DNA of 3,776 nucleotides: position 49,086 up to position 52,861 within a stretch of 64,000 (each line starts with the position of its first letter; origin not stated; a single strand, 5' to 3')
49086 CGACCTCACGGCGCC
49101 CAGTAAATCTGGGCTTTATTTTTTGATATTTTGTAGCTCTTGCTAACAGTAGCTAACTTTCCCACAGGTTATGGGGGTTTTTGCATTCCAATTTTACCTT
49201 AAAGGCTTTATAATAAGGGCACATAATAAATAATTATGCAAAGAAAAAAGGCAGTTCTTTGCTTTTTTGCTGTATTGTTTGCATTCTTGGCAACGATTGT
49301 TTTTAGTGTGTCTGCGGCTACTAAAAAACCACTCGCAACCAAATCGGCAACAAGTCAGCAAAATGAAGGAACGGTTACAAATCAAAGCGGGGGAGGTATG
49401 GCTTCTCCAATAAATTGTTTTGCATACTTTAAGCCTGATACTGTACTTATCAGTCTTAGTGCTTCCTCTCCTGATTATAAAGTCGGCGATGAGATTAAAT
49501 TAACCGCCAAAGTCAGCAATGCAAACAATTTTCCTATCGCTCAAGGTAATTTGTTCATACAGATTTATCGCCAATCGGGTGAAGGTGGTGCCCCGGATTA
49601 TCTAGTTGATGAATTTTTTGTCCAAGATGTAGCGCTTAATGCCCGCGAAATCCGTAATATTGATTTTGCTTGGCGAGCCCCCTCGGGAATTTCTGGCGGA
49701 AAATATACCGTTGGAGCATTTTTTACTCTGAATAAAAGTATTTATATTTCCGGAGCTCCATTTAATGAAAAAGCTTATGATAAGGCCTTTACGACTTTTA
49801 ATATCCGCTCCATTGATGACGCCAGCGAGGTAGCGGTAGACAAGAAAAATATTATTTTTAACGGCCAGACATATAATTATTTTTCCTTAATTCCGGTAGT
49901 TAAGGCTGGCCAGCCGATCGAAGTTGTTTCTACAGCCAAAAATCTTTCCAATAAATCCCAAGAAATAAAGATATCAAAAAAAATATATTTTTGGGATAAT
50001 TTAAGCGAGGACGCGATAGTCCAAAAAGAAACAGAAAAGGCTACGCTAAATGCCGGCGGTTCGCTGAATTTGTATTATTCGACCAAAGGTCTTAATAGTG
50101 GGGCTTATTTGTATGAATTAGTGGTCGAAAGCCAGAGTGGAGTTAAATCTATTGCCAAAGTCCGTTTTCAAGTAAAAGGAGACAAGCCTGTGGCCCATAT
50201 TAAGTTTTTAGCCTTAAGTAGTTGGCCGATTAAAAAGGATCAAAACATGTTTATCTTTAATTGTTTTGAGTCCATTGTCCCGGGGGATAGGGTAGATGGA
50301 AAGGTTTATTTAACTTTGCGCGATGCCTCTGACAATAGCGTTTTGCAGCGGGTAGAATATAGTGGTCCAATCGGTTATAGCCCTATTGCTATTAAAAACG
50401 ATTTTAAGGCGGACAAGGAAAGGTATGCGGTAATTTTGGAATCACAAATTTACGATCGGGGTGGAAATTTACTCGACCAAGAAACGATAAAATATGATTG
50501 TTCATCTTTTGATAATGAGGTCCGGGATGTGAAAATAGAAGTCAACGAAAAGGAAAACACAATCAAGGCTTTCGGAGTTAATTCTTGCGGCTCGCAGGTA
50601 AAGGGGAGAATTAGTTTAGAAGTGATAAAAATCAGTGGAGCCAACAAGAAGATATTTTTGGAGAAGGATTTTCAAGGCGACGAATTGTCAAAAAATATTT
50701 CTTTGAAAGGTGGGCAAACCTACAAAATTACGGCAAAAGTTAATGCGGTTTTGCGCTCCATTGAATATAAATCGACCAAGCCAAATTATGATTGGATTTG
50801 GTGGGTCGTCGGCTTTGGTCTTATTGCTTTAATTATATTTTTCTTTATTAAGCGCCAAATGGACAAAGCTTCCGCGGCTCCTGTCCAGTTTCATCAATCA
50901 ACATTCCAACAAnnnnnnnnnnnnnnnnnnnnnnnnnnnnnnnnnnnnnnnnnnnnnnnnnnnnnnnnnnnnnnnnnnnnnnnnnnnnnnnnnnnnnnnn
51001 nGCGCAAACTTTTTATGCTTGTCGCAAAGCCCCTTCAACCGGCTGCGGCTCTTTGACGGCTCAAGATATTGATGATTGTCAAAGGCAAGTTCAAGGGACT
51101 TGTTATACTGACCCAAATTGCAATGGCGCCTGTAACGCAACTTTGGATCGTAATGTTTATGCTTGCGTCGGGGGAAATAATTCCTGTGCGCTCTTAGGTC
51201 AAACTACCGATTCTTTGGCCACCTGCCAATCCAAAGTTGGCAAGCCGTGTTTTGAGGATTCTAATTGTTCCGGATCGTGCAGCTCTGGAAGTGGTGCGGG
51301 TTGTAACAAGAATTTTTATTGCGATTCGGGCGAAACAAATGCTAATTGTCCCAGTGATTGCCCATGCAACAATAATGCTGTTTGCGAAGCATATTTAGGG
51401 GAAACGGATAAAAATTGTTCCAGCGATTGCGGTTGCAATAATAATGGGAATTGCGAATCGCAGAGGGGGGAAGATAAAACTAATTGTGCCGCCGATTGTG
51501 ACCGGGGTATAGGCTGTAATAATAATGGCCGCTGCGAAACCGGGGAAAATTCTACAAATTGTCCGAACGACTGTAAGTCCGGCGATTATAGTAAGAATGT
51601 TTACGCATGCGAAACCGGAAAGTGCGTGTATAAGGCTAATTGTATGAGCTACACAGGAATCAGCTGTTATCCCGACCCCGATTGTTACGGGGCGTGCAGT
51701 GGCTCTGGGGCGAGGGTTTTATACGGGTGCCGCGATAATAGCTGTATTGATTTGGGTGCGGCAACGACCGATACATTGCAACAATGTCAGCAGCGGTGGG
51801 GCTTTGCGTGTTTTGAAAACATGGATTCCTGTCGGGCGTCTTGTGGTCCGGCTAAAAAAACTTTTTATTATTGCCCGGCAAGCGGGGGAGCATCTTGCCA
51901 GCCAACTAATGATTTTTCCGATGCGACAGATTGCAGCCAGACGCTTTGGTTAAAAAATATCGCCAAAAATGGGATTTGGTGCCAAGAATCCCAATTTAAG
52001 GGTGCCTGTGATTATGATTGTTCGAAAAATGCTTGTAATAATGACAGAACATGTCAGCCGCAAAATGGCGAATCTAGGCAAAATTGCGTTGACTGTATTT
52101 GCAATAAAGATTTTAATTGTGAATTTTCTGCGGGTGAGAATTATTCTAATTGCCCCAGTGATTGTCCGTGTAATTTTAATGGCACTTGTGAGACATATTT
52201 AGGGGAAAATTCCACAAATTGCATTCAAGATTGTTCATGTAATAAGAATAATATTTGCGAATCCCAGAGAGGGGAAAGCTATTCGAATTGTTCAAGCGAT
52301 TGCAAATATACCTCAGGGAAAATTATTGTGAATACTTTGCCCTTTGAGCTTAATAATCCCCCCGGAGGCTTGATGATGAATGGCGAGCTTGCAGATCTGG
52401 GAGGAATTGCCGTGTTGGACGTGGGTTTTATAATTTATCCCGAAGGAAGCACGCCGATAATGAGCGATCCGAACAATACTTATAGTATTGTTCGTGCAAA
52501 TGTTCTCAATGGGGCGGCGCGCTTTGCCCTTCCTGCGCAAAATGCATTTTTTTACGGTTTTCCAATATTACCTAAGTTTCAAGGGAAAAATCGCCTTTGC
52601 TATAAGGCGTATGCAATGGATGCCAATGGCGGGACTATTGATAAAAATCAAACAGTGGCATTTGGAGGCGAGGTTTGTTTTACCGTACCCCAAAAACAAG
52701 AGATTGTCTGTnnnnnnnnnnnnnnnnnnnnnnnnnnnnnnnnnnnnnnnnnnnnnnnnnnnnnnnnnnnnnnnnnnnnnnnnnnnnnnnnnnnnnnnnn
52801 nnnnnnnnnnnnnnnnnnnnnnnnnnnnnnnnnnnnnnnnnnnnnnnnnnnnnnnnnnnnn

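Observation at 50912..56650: Two uncharacterised Cys-repeat families organise the 1912-aa giant: a 22-aa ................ unit and a 45-aa six-Cys module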

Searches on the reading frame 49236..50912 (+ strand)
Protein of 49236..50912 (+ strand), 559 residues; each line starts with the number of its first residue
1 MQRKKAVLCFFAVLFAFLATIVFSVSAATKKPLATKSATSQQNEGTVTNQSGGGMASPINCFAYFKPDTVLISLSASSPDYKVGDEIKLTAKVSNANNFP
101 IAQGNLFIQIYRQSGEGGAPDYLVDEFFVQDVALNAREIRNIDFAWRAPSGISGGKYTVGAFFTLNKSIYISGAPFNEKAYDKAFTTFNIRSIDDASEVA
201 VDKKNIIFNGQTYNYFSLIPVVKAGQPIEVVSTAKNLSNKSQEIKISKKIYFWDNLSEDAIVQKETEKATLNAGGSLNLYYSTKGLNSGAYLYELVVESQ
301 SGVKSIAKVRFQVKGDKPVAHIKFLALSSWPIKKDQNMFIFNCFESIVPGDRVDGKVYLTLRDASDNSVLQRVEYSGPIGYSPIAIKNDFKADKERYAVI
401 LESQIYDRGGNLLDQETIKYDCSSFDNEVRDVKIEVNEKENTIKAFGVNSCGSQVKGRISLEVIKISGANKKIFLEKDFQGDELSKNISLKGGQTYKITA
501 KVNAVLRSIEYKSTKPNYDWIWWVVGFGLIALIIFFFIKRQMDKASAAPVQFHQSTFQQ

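Call 3: search_protein_families(library=pfam, proteins=[window:49236-50912:+], max_evalue=1)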
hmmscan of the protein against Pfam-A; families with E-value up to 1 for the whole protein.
window:49236-50912:+ (559 aa): 3 families
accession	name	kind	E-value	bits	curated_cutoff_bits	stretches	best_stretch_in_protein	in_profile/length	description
PF13567.11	DUF4131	-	0.0058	16.8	31.6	0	520-540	5-25/165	Domain of unknown function (DUF4131)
PF17314.7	DUF5360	-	0.15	12.5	25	1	502-542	82-121/127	Family of unknown function (DUF5360)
PF07790.16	Pilin_N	-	0.19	13.1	25.2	0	13-52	18-61/78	Archaeal Type IV pilin, N-terminal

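Call 4: search_protein_families(library=ncbifam, proteins=[window:49236-50912:+], max_evalue=1)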
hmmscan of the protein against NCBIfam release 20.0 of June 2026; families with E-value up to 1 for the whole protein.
window:49236-50912:+ (559 aa): 1 family
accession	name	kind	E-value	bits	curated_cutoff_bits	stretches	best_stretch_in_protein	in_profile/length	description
NF053819.1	EF0750_LPXTG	subfamily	0.22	12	47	0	1-38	1-37/105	EF2685/EF0750 family sortase-dependent surface protein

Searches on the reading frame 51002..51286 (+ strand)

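Call 17: search_protein_families(library=pfam, proteins=[window:51002-51286:+], max_evalue=10)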
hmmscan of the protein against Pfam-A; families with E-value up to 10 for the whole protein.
window:51002-51286:+ (95 aa): 1 family
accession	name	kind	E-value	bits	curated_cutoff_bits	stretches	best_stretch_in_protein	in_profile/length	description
PF25052.1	AtDEF-like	-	4.7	8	25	1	21-59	32-69/79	Defensin-like family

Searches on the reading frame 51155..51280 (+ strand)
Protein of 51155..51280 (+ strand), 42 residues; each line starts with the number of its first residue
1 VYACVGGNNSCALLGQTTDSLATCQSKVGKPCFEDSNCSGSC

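Call 59: find_homologous_proteins(query=A8, max_evalue=0.01)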
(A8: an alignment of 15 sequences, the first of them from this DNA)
Query A8 (15 sequences): 10 candidates shared short words with the query, none scored E <= 0.01.

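Call 60: search_solved_structures(query=A8, max_evalue=10, show_alignments=2)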
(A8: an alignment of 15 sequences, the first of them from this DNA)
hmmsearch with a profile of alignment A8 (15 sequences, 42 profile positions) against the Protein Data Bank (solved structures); distinct sequences matched with E-value up to 10: 3.
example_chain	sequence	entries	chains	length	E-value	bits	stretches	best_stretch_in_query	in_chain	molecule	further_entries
2ozu_A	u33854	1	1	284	0.028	18.1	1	10-32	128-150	Histone acetyltransferase MYST3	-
8dd5_A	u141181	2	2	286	0.028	18.1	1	10-32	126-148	Histone acetyltransferase KAT6A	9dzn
2rc4_A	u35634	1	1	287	0.028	18.1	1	10-32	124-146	Histone acetyltransferase MYST3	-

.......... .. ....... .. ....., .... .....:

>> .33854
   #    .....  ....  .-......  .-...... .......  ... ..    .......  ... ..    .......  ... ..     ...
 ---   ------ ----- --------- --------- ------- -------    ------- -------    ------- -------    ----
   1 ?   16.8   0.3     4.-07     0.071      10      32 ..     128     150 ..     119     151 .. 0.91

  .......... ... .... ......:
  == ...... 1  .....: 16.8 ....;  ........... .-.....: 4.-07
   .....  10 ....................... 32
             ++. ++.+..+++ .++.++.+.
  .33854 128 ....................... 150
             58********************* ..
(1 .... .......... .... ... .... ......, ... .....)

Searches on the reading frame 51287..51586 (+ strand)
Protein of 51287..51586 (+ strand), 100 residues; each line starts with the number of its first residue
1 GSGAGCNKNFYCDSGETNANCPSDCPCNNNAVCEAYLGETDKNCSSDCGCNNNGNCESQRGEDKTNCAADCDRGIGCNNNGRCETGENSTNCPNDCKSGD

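Call 17: search_protein_families(library=pfam, proteins=[window:51287-51586:+], max_evalue=10)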
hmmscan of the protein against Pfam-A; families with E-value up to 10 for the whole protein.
window:51287-51586:+ (100 aa): 0 families

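Call 69: predict_structure(alignment_id=A9)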
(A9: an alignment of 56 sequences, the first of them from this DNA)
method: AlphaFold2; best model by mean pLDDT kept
length: 95 residues; sequences in the alignment: 56
mean_pLDDT: 79.1   pTM: 0.46
mean pLDDT of the five models: 79.1, 77.3, 73.8, 73.7, 71.7
residues with pLDDT >= 90: 0; 70-90: 87; 50-70: 8; < 50: 0
segments of 3 or more residues with pLDDT < 50: none
pLDDT, mean of each block of 10 residues (from residue 1): 74 79 79 80 83 82 80 72 82 79
secondary structure, 60 per line:
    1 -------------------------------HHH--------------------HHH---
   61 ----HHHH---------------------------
elements in order: H65-68

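Call 75: fold_search(model_id=the predicted structure, library=pdb)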
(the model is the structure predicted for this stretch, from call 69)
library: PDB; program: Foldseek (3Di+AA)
matches with E <= 10: 0; with E <= 0.001: 0
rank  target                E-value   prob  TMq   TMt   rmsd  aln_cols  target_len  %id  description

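Call 83: fold_search(model_id=the predicted structure, library=viral)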
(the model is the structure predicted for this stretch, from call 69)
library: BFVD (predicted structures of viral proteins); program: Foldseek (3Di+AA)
matches with E <= 10: 0; with E <= 0.001: 0
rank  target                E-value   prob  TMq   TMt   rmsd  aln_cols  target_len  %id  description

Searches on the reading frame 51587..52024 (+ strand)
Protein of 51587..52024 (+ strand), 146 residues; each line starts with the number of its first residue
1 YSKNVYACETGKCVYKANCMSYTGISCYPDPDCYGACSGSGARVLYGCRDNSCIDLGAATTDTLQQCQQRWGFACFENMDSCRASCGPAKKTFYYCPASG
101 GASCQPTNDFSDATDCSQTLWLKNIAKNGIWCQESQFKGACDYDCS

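Call 17: search_protein_families(library=pfam, proteins=[window:51587-52024:+], max_evalue=10)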
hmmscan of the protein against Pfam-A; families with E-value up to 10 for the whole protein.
window:51587-52024:+ (146 aa): 1 family
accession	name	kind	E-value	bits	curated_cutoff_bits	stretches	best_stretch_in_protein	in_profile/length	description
PF22996.2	C2H2-2nd_BIRD-IDD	-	2.2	8.8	27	0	3-17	2-16/35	BIRD-IDD transcription factor, second C2H2 zinc finger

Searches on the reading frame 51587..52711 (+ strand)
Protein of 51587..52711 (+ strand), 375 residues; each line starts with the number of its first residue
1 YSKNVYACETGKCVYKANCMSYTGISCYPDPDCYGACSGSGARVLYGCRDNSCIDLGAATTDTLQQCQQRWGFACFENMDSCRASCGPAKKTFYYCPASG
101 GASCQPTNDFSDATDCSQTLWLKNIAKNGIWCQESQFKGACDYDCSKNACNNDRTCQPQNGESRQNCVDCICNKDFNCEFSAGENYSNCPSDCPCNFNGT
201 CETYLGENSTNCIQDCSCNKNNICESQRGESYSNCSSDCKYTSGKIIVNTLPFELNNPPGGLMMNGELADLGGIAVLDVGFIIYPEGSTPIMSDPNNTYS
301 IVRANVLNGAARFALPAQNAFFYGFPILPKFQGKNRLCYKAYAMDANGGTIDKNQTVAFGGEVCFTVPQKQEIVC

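Call 53: predict_structure(alignment_id=A7)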
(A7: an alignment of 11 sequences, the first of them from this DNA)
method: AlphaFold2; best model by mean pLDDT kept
length: 375 residues; sequences in the alignment: 11
mean_pLDDT: 68.6   pTM: 0.35
mean pLDDT of the five models: 68.6, 66.9, 66.9, 64.4, 63.0
residues with pLDDT >= 90: 4; 70-90: 204; 50-70: 116; < 50: 51
segments of 3 or more residues with pLDDT < 50: 20-23, 149-152, 154-162, 164-166, 241-243, 257-259, 293-298, 306-317, 372-375
pLDDT, mean of each block of 10 residues (from residue 1): 64 67 58 61 74 70 76 83 69 82 84 78 76 79 67 48 49 71 73 77 76 82 76 71 65 63 75 67 77 47 48 41 66 74 71 67 77 42
secondary structure, 60 per line:
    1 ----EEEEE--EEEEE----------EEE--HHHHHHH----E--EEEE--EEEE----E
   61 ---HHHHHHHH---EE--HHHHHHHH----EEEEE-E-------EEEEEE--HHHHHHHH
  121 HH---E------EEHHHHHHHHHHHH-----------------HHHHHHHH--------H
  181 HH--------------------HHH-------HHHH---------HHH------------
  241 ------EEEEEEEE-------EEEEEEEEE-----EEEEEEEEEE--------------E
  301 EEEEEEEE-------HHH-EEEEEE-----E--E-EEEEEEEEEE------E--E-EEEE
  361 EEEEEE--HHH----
elements in order: E5-9 E12-16 E27-29 H32-38 E46-49 E52-55 H64-71 H79-86 E91-95 E105-110 H113-122 H135-146 H164-171 H213-216 E247-254 E262-270 E276-285 E300-308 E320-325 E336-345 E357-366

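Call 58: fold_search(model_id=the predicted structure, library=pdb)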
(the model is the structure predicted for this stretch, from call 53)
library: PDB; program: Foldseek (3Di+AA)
matches with E <= 10: 1926; with E <= 0.001: 3
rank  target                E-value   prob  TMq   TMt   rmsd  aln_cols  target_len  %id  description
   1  6wdp                  5.2e-04  1.00  0.20  0.32   4.6       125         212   11  Interleukin 12 receptor subunit beta-1 (released 2021-02-24)
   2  6i0x_A                5.2e-04  1.00  0.18  0.16   7.4       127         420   13  Porphyromonas gingivalis peptidylarginine deminase (PPAD) mutant G231N/E232T/N235D in complex with Cl-amidine. (released 2019-01-23)
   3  6i0x_B                7.0e-04  1.00  0.20  0.18   5.5       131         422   14  Porphyromonas gingivalis peptidylarginine deminase (PPAD) mutant G231N/E232T/N235D in complex with Cl-amidine. (released 2019-01-23)
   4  4ytb                  1.7e-03  1.00  0.19  0.17   5.7       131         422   14  Crystal structure of Porphyromonas gingivalis peptidylarginine deiminase (PPAD) in complex with dipeptide Asp-Gln. (released 2015-07-01)
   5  5e4e_C                2.1e-03  1.00  0.20  0.24   6.8       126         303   11  Engineered Interleukin-13 bound to receptor (released 2015-12-02)
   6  7rr0_B                2.1e-03  1.00  0.21  0.54   8.3       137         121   12  SARS-CoV-2 receptor binding domain bound to Fab PDI 222 (released 2021-10-06)
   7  5ak7                  2.6e-03  1.00  0.20  0.18   5.3       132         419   15  Structure of wt Porphyromonas gingivalis peptidylarginine deiminase (released 2015-07-22)
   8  9g2g_D                2.6e-03  1.00  0.20  0.50   9.6       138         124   12  Staphylococcus aureus MazF in complex with nanobody 5 (released 2024-07-24)
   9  5ak8                  2.8e-03  1.00  0.20  0.18   5.4       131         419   14  Structure of C351A mutant of Porphyromonas gingivalis peptidylarginine deiminase (released 2015-07-22)
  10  1qfw_I                3.1e-03  1.00  0.19  0.51   8.7       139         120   11  TERNARY COMPLEX OF HUMAN CHORIONIC GONADOTROPIN WITH FV ANTI ALPHA SUBUNIT AND FV ANTI BETA SUBUNIT (released 2000-04-26)
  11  8g04_C                3.3e-03  0.99  0.18  0.17   7.5       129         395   14  Structure of signaling thrombopoietin-MPL receptor complex (released 2023-08-30)
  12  3ucp                  3.5e-03  0.87  0.17  0.09  13.1       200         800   12  Outer membrane Endecaheme cytochrome UndA from Shewanella sp. HRCR-6 (released 2012-08-08)
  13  4ytg                  3.7e-03  1.00  0.20  0.18   5.2       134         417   13  Crystal structure of Porphyromonas gingivalis peptidylarginine deiminase (PPAD) mutant C351A in complex with dipeptide M (released 2015-07-01)
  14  1fg9_E                4.0e-03  0.99  0.18  0.30   6.1       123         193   11  3:1 COMPLEX OF INTERFERON-GAMMA RECEPTOR WITH INTERFERON-GAMMA DIMER (released 2000-08-11)
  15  7kra_I                4.4e-03  1.00  0.21  0.41   5.7       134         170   11  Cryo-EM structure of Saccharomyces cerevisiae ER membrane protein complex bound to Fab-DH4 in lipid nanodiscs (released 2020-12-02)
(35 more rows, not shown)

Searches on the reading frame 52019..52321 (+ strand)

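Call 17: search_protein_families(library=pfam, proteins=[window:52019-52321:+], max_evalue=10)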
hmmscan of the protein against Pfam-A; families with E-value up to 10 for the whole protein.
window:52019-52321:+ (101 aa): 1 family
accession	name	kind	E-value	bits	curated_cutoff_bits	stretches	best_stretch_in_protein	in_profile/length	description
PF24290.1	DUF7478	-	1.7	9.3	27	1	4-50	69-115/163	Domain of unknown function (DUF7478)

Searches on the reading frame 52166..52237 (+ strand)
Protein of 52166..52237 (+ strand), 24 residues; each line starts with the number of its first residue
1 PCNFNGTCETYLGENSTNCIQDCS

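Call 23: search_solved_structures(query=A2, max_evalue=10, show_alignments=3)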
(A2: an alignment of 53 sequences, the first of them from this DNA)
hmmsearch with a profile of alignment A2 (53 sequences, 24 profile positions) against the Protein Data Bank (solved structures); distinct sequences matched with E-value up to 10: 0.
